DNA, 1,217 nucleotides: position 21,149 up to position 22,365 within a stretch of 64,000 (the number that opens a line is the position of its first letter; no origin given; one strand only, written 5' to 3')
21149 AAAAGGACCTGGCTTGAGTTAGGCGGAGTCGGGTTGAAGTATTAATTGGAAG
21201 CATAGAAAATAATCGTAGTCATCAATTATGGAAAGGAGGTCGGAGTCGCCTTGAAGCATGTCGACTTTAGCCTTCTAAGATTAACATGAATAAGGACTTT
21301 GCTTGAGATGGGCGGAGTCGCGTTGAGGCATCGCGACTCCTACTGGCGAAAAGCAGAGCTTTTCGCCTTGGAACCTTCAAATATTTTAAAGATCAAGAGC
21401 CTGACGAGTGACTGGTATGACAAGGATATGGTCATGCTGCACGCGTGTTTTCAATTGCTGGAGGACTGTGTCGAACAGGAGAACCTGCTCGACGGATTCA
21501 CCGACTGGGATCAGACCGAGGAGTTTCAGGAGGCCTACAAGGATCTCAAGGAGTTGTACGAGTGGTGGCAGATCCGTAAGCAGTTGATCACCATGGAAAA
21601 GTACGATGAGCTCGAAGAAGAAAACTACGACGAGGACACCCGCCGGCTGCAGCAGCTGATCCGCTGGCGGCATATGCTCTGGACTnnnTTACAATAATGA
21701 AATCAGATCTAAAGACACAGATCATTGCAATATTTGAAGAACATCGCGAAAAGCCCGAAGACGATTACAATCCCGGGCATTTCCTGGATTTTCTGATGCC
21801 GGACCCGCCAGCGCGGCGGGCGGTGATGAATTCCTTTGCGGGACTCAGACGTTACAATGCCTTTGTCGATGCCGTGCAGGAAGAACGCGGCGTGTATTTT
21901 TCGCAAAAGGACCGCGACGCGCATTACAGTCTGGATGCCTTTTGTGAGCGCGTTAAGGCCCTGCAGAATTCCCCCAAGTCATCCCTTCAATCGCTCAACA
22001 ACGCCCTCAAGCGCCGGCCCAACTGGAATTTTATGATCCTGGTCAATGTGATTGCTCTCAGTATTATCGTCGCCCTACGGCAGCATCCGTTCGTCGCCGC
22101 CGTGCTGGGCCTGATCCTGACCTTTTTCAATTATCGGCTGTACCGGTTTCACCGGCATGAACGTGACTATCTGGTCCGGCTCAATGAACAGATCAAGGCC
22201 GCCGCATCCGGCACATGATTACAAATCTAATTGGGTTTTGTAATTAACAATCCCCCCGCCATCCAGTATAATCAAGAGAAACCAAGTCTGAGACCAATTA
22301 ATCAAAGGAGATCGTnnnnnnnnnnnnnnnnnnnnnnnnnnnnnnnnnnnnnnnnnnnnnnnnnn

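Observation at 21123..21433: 300-nt leader with three roughly 70-nt-periodic direct repeats ending in twin perfect 9-bp hairpins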

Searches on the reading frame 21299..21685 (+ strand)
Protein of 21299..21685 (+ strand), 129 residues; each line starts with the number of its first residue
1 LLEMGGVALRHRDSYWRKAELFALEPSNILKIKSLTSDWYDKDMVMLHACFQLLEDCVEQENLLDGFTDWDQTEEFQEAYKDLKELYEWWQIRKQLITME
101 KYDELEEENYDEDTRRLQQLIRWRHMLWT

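Call 12: search_protein_families(library=pfam, proteins=[window:21299-21685:+], max_evalue=0.1)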
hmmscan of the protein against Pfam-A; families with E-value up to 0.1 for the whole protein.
window:21299-21685:+ (129 aa): 0 families

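Call 14: find_homologous_proteins(query=window:21299-21685:+)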
Query window:21299-21685:+ (129 aa): 30 proteins with E <= 0.001 among 34 candidates.
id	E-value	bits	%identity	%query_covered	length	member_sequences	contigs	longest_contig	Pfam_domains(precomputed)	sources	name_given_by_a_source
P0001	2.5e-79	282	100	98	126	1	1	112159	-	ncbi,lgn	-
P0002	1.2e-46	176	98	65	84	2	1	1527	-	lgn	-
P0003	5.2e-36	141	60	82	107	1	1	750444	-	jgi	jgi:hypothetical protein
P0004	2.4e-35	139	60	82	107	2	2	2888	-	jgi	jgi:hypothetical protein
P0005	6.4e-34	135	59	82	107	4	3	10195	-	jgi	jgi:hypothetical protein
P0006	8.1e-33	131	60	82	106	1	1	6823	-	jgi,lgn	-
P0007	8.0e-29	118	56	82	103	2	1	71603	-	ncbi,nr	ncbi:hypothetical protein QUF72_02615 [Desulfobacterales bacterium HSG2]|nr:hypothetical protein [De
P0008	1.3e-28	118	57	82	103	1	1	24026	-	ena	-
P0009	1.4e-27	114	56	82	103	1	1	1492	-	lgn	-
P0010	2.1e-24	104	51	82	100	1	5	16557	-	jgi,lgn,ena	jgi:hypothetical protein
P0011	1.1e-23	102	50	82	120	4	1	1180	-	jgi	jgi:hypothetical protein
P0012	4.8e-23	100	52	82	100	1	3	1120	-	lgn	-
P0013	1.6e-22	98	49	82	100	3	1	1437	-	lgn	-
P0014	2.2e-22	97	50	82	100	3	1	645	-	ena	-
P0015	2.3e-22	97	48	82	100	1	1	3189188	-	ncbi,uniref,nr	ncbi:hypothetical protein [Alcanivorax sediminis]|uniref:Uncharacterized protein n=1 Tax=Alcanivorax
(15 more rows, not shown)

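Call 16: find_encoding_contigs(protein=P0001, flank=1500, max_places=3)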
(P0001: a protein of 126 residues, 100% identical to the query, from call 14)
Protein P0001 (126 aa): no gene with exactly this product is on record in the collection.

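Call 17: find_encoding_contigs(protein=P0003, flank=4000, max_places=3)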
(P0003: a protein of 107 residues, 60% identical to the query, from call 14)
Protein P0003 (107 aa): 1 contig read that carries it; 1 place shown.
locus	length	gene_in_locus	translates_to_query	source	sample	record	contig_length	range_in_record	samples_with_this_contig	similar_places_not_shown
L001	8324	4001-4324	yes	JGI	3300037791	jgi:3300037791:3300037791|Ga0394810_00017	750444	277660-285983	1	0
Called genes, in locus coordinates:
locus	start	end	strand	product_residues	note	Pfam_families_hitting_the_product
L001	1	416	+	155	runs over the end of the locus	PF10604:Polyketide_cyc2, PF03364:Polyketide_cyc (weak)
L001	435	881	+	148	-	PF14081:DUF4262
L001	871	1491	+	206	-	-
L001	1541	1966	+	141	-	-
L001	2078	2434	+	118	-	-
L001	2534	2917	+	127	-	-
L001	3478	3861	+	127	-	-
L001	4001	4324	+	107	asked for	-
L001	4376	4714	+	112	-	-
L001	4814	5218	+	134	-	PF24722:DUF7674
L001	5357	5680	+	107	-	-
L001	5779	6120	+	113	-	PF01337:Barstar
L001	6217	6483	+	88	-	-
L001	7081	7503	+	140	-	-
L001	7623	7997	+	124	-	-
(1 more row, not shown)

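Call 18: find_encoding_contigs(protein=P0007, flank=4000, max_places=3)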
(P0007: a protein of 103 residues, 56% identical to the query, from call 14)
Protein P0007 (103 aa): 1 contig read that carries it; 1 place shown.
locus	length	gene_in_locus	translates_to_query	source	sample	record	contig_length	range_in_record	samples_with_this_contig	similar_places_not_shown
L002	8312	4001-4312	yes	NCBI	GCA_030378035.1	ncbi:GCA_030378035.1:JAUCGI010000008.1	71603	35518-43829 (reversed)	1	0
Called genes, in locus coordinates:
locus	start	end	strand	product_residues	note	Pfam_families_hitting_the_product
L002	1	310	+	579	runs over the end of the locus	PF03235:GmrSD_N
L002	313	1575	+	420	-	PF03235:GmrSD_N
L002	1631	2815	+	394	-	PF03235:GmrSD_N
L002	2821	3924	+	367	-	PF18737:HEPN_MAE_28990, PF18735:HEPN_RiboL-PSP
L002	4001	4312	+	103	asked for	-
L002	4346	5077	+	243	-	PF13175:AAA_15, PF13476:AAA_23 (weak), PF13304:AAA_21 (weak)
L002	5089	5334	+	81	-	PF13175:AAA_15, PF13304:AAA_21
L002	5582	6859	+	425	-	PF02463:SMC_N (faint), PF13175:AAA_15 (weak), PF13476:AAA_23 (weak), PF13555:AAA_29 (faint), PF13175:AAA_15, PF13304:AAA_21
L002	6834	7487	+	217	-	PF01844:HNH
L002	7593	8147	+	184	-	-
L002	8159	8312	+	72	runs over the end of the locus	-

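Call 24: find_encoding_contigs(protein=P0002, flank=2000, max_places=3)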
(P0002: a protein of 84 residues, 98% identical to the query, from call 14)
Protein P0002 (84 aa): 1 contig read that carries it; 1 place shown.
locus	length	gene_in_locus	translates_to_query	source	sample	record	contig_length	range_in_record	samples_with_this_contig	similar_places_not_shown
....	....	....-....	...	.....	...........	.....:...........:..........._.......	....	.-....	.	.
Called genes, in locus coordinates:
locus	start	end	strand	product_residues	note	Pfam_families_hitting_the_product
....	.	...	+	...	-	?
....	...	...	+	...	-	-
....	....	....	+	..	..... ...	-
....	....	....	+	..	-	?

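Call 25: find_encoding_contigs(protein=P0006, flank=4000, max_places=3)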
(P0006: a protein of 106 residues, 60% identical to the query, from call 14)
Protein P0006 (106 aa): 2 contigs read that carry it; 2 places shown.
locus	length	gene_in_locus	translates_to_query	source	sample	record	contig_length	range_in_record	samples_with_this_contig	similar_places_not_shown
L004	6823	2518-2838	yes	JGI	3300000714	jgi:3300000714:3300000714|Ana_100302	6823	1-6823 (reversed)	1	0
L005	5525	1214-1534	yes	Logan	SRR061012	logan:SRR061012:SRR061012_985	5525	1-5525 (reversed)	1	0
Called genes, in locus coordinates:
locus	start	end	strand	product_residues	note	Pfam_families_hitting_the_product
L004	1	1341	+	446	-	?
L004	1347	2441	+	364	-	PF18737:HEPN_MAE_28990, PF18735:HEPN_RiboL-PSP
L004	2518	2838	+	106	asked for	-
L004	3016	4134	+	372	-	PF13304:AAA_21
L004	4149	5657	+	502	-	PF02463:SMC_N (faint), PF13175:AAA_15, PF13476:AAA_23 (weak), PF13304:AAA_21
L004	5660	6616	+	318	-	-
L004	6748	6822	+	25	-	?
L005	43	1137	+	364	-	PF18737:HEPN_MAE_28990, PF18735:HEPN_RiboL-PSP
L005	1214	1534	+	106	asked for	-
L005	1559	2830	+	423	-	PF02463:SMC_N (faint), PF13175:AAA_15, PF13476:AAA_23 (weak), PF13304:AAA_21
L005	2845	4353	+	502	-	PF02463:SMC_N (faint), PF13175:AAA_15, PF13476:AAA_23 (weak), PF13304:AAA_21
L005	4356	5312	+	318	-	-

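Call 26: find_encoding_contigs(protein=P0005, flank=4000, max_places=3)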
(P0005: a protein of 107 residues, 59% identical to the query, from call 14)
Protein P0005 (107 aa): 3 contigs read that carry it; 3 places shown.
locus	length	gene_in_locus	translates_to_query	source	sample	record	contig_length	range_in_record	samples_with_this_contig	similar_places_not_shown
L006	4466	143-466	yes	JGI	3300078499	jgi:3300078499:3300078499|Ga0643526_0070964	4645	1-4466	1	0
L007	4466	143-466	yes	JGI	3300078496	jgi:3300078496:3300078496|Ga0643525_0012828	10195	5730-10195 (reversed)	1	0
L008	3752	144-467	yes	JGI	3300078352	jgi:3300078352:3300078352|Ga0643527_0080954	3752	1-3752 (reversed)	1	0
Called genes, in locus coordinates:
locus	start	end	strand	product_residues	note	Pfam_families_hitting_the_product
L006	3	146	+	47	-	?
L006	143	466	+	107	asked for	-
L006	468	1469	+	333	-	PF00490:ALAD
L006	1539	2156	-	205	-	PF05685:Uma2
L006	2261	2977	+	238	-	PF06778:Chlor_dismutase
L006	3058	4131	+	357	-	PF01208:URO-D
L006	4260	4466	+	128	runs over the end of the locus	?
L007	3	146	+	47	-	?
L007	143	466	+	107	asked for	-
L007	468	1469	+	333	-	PF00490:ALAD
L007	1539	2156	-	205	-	PF05685:Uma2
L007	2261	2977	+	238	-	PF06778:Chlor_dismutase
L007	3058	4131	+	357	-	PF01208:URO-D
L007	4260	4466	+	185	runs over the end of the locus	PF07638:Sigma70_ECF (weak), PF04542:Sigma70_r2, PF08281:Sigma70_r4_2, PF04545:Sigma70_r4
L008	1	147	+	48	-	?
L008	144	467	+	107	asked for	-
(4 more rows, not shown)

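Call 46: search_protein_families(library=padloc, proteins=[window:21368-21685:+], max_evalue=0.1)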
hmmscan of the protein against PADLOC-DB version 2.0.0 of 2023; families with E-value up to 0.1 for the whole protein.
window:21368-21685:+ (106 aa): 0 families

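Call 47: search_protein_families(library=phrogs, proteins=[window:21368-21685:+], max_evalue=0.1)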
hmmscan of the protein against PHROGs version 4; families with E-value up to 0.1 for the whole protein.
window:21368-21685:+ (106 aa): 0 families

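Call 48: find_encoding_contigs(protein=P0015, flank=3000, max_places=2)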
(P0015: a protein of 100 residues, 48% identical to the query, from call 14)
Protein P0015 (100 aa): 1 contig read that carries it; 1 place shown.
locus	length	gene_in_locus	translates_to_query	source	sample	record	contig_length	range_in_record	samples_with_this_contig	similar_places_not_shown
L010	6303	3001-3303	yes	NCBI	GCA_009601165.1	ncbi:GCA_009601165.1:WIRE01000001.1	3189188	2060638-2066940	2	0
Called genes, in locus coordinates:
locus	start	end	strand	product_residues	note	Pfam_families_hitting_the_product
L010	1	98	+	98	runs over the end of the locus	-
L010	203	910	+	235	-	PF12697:Abhydrolase_6 (weak)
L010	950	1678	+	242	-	PF05076:SUFU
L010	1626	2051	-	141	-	PF04013:Methyltrn_RNA_2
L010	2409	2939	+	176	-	PF00912:Transgly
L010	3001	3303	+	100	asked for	-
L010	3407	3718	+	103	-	-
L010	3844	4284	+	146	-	-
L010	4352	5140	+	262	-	PF09844:DUF2071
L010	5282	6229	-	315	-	-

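Call 49: find_encoding_contigs(protein=P0010, flank=3000, max_places=2)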
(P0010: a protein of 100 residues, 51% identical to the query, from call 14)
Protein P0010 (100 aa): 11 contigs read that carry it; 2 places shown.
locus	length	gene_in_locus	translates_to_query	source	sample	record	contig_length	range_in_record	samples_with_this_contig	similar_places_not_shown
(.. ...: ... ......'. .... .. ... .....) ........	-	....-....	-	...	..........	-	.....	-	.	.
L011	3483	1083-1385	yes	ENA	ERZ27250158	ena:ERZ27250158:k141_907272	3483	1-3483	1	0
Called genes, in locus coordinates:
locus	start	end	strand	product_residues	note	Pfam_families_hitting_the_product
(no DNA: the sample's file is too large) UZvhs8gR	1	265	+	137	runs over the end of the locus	-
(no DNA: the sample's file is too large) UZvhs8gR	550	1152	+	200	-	PF13274:SocA_Panacea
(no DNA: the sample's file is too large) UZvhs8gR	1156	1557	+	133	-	PF02661:Fic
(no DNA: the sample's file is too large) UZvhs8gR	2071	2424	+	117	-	-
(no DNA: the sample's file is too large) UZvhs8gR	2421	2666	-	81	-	PF13495:Phage_int_SAM_4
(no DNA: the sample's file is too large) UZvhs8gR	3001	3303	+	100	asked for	-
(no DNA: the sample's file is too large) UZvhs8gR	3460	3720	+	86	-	PF13711:DUF4160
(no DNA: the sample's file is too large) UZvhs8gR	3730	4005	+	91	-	PF10387:DUF2442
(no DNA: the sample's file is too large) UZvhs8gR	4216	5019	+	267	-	-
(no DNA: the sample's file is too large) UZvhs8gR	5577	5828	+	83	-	-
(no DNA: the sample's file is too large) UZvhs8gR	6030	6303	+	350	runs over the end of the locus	PF00211:Guanylate_cyc (weak)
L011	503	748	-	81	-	PF13495:Phage_int_SAM_4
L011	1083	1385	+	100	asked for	-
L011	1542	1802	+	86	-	PF13711:DUF4160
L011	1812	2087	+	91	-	PF10387:DUF2442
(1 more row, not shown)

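Call 51: predict_structure(alignment_id=A4)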
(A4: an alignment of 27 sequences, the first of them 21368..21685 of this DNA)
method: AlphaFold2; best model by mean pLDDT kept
length: 106 residues; sequences in the alignment: 27
mean_pLDDT: 83.4   pTM: 0.77
mean pLDDT of the five models: 83.4, 82.9, 82.6, 80.9, 77.2
residues with pLDDT >= 90: 47; 70-90: 41; 50-70: 12; < 50: 6
segments of 3 or more residues with pLDDT < 50: 1-6
pLDDT, mean of each block of 10 residues (from residue 1): 50 68 90 90 84 93 96 84 86 95 81
secondary structure, 60 per line:
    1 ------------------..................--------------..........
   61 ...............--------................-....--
elements in order: H19-36 H51-75 H84-99 H101-104

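Call 53: fold_search(model_id=the predicted structure, library=pdb)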
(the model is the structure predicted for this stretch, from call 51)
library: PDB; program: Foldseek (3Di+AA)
matches with E <= 10: 30; with E <= 0.001: 0
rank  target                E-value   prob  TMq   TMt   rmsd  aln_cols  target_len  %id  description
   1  4hr1_A                2.8e+00  0.18  0.38  0.35   7.3        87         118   15  Structure of PAV1-137, a protein from the virus PAV1 that infects Pyrococcus abyssi. (released 2013-06-19)
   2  4ons_C                3.3e+00  0.21  0.46  0.28   7.6        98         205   17  Structural and thermodynamic characterization of cadherin-beta-catenin-alpha-catenin complex formation (released 2014-04-09)
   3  9rgy_A                4.4e+00  0.14  0.40  0.42   5.8       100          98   16  X-ray crystal structure of a de novo designed single-chain antiparallel 3-helix coiled-coil bundle, sc-apCC3-CW-0NTT (released 2025-09-03)
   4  4hr1_B                5.0e+00  0.12  0.39  0.36   7.3        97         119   14  Structure of PAV1-137, a protein from the virus PAV1 that infects Pyrococcus abyssi. (released 2013-06-19)
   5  5yxy_B                5.0e+00  0.10  0.39  0.15   6.5       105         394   12  Crystal structure of the HyhL-HypA complex (form I) (released 2018-06-20)
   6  4ons_A                5.3e+00  0.16  0.46  0.26   7.0        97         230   16  Structural and thermodynamic characterization of cadherin-beta-catenin-alpha-catenin complex formation (released 2014-04-09)
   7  1lvf_B                5.3e+00  0.04  0.25  0.25  11.2        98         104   15  syntaxin 6 (released 2002-07-17)
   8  7m5d_A                5.9e+00  0.05  0.27  0.11  11.6        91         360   19  Cryo-EM structure of a non-rotated E.coli 70S ribosome in complex with RF3-GTP, RF1 and P-tRNA (state I) (released 2022-10-19)
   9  2cbl_A                5.9e+00  0.04  0.27  0.13  14.6       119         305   17  N-TERMINAL DOMAIN OF CBL IN COMPLEX WITH ITS BINDING SITE ON ZAP-70 (released 1999-05-18)
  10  6o02_A                6.2e+00  0.02  0.22  0.11  15.3       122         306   19  Monobody (MC3) bound to tyrosine kinase binding domain of E3 ubiquitin ligase CBL (released 2020-08-19)
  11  8ka6_A                6.6e+00  0.06  0.32  0.26   6.9       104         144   19  De novo design protein -NA7 (released 2024-08-07)
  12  9rgx_A                7.0e+00  0.07  0.32  0.34   9.8        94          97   15  X-ray crystal structure of a de novo designed single-chain antiparallel 3-helix coiled-coil bundle, sc-apCC3-ACW (released 2025-09-03)
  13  6gxn_v                7.0e+00  0.04  0.27  0.10  10.7        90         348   21  Cryo-EM structure of an E. coli 70S ribosome in complex with RF3-GDPCP, RF1(GAQ) and Pint-tRNA (State III) (released 2018-08-15)
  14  9n22_K                7.4e+00  0.08  0.33  0.19  10.0        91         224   11  Y20S (Sec18-Sec17-Sec9-Sso1-Snc1) EDTA - Class 2 (released 2025-10-01)
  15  6ygi_D                7.4e+00  0.06  0.33  0.26   9.1       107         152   14  Duck hepatitis B virus capsid Mutant R124E_delta78-122 (released 2020-09-02)
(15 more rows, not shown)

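Call 77: search_protein_families(library=ncbifam, proteins=[window:21368-21685:+], max_evalue=0.05)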
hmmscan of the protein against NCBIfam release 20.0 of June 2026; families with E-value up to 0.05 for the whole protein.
window:21368-21685:+ (106 aa): 0 families

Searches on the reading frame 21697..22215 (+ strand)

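Call 12: search_protein_families(library=pfam, proteins=[window:21697-22215:+], max_evalue=0.1)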
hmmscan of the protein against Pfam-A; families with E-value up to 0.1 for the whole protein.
window:21697-22215:+ (173 aa): 0 families

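Call 46: search_protein_families(library=padloc, proteins=[window:21697-22215:+], max_evalue=0.1)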
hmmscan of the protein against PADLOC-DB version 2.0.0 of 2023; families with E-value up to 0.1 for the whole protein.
window:21697-22215:+ (173 aa): 0 families

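Call 47: search_protein_families(library=phrogs, proteins=[window:21697-22215:+], max_evalue=0.1)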
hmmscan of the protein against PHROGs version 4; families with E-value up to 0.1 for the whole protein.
window:21697-22215:+ (173 aa): 2 families
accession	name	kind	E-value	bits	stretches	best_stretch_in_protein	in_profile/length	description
phrog_22357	-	unknown function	0.014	16.3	0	79-90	4-15/53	-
phrog_5151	-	lysis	0.097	14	0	80-110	57-87/111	Rz-like spanin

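Call 77: search_protein_families(library=ncbifam, proteins=[window:21697-22215:+], max_evalue=0.05)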
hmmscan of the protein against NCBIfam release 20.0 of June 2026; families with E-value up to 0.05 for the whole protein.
window:21697-22215:+ (173 aa): 0 families
